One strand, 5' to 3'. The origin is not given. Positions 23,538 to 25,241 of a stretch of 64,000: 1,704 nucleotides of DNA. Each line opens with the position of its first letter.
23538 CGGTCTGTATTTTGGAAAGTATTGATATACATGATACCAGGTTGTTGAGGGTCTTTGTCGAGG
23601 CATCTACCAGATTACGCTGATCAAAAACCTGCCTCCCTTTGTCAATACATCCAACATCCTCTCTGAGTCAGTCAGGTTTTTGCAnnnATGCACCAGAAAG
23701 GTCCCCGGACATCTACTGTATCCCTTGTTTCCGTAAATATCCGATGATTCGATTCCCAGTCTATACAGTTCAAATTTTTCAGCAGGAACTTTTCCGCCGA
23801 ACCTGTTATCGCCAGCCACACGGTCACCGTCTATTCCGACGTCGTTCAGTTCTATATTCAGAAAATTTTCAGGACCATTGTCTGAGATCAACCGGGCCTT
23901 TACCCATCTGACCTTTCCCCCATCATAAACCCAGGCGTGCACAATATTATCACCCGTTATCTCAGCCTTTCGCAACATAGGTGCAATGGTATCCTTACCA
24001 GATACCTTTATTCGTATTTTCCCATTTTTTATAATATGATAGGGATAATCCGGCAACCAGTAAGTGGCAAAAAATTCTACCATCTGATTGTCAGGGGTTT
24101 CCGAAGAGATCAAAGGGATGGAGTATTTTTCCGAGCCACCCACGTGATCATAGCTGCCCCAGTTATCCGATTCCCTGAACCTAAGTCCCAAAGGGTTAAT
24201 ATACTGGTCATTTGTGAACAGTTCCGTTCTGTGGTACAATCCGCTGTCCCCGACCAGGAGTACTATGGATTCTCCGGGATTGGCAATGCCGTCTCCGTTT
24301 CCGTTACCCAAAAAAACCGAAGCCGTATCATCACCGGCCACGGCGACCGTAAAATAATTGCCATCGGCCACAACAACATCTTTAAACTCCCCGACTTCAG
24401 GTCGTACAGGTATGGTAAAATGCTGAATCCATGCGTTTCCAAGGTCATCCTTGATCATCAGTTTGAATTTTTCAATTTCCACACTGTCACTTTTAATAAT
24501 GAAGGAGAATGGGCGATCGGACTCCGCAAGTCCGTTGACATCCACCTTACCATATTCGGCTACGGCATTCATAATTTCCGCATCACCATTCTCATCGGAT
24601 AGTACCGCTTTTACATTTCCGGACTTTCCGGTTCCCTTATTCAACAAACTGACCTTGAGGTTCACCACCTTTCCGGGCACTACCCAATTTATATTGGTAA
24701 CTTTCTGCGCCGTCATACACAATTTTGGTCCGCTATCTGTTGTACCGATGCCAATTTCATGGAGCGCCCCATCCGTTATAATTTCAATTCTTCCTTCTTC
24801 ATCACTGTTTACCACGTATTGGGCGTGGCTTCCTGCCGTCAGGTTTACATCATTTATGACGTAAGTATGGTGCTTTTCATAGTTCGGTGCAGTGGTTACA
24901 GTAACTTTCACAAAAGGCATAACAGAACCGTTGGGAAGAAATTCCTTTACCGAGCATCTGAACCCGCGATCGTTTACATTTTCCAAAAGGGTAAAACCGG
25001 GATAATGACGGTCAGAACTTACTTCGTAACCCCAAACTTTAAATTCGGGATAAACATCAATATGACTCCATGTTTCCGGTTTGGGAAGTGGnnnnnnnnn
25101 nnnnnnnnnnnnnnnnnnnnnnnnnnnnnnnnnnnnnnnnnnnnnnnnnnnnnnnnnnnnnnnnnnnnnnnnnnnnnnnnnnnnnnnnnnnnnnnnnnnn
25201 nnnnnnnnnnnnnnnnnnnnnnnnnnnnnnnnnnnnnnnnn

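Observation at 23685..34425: A 10.7-kb operon of secreted enzymes without its own SusC/D, mirrored by paralogues in PUL-2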

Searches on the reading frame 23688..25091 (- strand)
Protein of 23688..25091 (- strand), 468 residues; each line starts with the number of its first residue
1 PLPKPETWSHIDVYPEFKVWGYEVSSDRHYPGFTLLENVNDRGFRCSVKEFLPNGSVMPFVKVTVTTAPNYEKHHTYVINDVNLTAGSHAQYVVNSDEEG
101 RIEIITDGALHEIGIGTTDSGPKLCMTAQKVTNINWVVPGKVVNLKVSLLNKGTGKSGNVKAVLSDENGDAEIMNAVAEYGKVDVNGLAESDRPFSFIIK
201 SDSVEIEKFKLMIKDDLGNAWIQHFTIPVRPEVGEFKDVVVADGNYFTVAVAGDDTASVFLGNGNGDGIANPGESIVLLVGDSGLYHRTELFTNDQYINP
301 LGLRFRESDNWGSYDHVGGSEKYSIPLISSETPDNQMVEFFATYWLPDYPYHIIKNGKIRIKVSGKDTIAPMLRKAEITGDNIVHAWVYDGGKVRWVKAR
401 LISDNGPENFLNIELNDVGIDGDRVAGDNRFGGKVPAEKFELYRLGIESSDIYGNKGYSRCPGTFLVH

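Call 54: search_protein_families(library=pfam, proteins=[window:23688-25091:-], max_evalue=5)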
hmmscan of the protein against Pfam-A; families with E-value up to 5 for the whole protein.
window:23688-25091:- (468 aa): 0 families
